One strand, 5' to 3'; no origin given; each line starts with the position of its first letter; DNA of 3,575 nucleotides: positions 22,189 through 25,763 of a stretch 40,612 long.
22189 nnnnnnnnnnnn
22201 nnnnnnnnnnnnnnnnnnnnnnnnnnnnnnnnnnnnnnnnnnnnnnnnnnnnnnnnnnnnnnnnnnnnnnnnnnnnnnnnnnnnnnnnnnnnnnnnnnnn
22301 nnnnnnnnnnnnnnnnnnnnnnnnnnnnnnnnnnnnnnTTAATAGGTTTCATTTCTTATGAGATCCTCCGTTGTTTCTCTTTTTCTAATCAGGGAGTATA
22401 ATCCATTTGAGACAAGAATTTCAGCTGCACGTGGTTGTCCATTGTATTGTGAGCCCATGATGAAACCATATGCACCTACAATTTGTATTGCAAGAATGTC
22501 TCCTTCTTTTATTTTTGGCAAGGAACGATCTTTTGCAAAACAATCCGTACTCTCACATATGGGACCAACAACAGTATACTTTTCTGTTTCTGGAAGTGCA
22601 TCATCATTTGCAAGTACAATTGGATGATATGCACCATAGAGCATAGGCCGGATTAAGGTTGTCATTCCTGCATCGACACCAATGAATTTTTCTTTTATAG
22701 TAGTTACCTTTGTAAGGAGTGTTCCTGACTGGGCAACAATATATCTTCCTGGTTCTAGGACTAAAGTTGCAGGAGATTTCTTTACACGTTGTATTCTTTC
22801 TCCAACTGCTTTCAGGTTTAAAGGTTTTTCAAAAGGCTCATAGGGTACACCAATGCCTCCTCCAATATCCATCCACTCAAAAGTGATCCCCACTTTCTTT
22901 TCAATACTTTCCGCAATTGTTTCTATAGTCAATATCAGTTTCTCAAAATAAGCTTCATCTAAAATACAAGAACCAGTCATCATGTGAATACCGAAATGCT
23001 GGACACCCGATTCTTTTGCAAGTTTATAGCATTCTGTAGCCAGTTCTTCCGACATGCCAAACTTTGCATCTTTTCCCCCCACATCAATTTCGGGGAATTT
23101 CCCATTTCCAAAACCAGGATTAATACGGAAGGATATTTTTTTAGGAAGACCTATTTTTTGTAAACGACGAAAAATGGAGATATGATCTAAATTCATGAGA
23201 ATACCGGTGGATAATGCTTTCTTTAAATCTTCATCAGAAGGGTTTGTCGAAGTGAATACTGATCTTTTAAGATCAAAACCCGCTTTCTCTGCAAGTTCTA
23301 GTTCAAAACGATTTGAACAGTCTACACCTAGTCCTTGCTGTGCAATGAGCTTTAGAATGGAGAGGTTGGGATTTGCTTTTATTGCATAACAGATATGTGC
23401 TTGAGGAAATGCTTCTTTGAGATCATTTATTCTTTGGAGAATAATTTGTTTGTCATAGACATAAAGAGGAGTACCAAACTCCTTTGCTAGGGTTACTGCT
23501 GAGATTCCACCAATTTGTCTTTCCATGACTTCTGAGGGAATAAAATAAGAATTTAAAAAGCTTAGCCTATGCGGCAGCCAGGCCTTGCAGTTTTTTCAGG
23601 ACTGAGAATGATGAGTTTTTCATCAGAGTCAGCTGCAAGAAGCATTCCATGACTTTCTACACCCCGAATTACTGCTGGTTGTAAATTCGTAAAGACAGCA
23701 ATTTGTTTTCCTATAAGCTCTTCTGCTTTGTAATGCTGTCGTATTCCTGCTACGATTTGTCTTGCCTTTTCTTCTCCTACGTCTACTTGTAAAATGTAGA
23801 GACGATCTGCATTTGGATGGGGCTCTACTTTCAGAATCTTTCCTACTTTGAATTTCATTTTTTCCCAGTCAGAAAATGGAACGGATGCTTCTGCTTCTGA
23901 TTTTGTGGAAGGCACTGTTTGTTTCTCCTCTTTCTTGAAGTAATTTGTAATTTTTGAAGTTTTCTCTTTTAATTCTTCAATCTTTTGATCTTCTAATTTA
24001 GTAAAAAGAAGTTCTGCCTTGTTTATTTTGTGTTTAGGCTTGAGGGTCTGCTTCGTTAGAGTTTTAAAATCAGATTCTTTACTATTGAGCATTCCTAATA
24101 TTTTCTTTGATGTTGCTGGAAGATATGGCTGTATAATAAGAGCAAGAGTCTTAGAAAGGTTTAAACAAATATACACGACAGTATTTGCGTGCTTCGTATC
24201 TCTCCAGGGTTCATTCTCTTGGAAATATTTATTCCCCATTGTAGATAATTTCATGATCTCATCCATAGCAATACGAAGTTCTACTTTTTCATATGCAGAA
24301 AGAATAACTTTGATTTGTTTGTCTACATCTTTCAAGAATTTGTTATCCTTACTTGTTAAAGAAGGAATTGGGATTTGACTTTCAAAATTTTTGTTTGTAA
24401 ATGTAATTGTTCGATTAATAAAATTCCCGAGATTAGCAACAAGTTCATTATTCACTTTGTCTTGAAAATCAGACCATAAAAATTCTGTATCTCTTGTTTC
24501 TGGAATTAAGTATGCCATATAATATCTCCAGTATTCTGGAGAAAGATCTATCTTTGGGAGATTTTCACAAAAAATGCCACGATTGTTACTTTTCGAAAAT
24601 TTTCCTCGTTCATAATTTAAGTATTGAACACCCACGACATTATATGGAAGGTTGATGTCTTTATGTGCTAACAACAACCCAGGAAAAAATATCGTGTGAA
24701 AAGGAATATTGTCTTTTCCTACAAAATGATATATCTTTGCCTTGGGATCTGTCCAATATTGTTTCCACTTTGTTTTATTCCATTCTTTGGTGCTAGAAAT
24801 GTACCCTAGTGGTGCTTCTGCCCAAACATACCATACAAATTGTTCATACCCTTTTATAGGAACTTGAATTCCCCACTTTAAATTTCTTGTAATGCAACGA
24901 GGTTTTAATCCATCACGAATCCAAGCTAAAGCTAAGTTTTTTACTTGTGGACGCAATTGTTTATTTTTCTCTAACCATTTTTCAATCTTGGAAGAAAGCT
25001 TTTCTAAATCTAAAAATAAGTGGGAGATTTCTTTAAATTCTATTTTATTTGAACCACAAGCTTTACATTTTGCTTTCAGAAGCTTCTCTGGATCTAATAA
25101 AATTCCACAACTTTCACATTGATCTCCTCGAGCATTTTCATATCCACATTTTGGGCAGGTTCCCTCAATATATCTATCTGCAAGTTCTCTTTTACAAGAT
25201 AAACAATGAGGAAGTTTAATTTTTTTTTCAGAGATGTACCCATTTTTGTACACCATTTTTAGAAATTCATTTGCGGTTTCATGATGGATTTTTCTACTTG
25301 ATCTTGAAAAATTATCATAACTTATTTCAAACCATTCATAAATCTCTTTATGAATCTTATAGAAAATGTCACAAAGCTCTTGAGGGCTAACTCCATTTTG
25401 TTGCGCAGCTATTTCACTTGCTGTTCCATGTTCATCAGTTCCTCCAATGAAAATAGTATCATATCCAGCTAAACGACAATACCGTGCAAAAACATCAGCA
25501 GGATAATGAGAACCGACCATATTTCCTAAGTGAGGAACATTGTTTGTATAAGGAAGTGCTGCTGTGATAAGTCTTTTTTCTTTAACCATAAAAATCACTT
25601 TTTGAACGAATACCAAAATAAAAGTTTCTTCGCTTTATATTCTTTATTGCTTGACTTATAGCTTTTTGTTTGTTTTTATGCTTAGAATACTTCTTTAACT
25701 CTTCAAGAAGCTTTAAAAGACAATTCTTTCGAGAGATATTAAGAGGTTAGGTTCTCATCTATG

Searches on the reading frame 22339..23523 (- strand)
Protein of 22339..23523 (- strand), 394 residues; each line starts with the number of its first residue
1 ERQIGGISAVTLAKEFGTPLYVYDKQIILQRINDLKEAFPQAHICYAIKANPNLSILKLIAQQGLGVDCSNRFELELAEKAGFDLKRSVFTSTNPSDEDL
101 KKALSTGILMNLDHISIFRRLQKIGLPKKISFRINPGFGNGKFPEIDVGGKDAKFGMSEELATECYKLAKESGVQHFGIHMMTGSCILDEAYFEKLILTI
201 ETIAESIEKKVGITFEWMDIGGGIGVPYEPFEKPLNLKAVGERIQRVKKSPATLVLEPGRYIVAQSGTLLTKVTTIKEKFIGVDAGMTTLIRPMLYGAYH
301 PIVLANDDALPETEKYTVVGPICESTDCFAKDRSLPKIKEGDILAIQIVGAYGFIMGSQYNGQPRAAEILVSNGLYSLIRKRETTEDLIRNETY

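Call 15: search_protein_families(library=pfam, proteins=[window:22339-23523:-], max_evalue=0.001)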
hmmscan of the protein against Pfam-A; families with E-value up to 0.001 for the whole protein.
window:22339-23523:- (394 aa): 2 families
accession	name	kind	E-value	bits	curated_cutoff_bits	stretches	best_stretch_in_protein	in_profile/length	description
PF02784.22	Orn_Arg_deC_N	-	2.4e-42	145.4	23.4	1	28-264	4-247/247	Pyridoxal-dependent decarboxylase, pyridoxal binding domain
PF00278.28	Orn_DAP_Arg_deC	-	2.7e-26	92.1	23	1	21-350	2-95/95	Pyridoxal-dependent decarboxylase, C-terminal sheet domain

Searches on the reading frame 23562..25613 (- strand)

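Call 15: search_protein_families(library=pfam, proteins=[window:23562-25613:-], max_evalue=0.001)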
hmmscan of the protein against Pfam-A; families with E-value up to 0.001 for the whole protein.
window:23562-25613:- (683 aa): 5 families
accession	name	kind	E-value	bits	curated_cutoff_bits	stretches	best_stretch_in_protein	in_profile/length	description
PF09334.17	tRNA-synt_1g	-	2.8e-144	481.1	20.1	1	15-402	2-390/391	tRNA synthetases class I (M)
PF01588.26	tRNA_bind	-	2.1e-31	108.3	27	1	588-679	1-94/96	Putative tRNA binding domain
PF19303.5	Anticodon_3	-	3.4e-18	66.4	23.5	1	420-553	8-148/152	Anticodon binding domain of methionyl tRNA ligase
PF00133.28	tRNA-synt_1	-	3.8e-09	36.3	22.7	1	15-254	26-246/414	tRNA synthetases class I (I, L, M and V)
PF08264.19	Anticodon_1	-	1.5e-05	25.3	25.1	1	423-555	1-128/148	Anticodon-binding domain of tRNA ligase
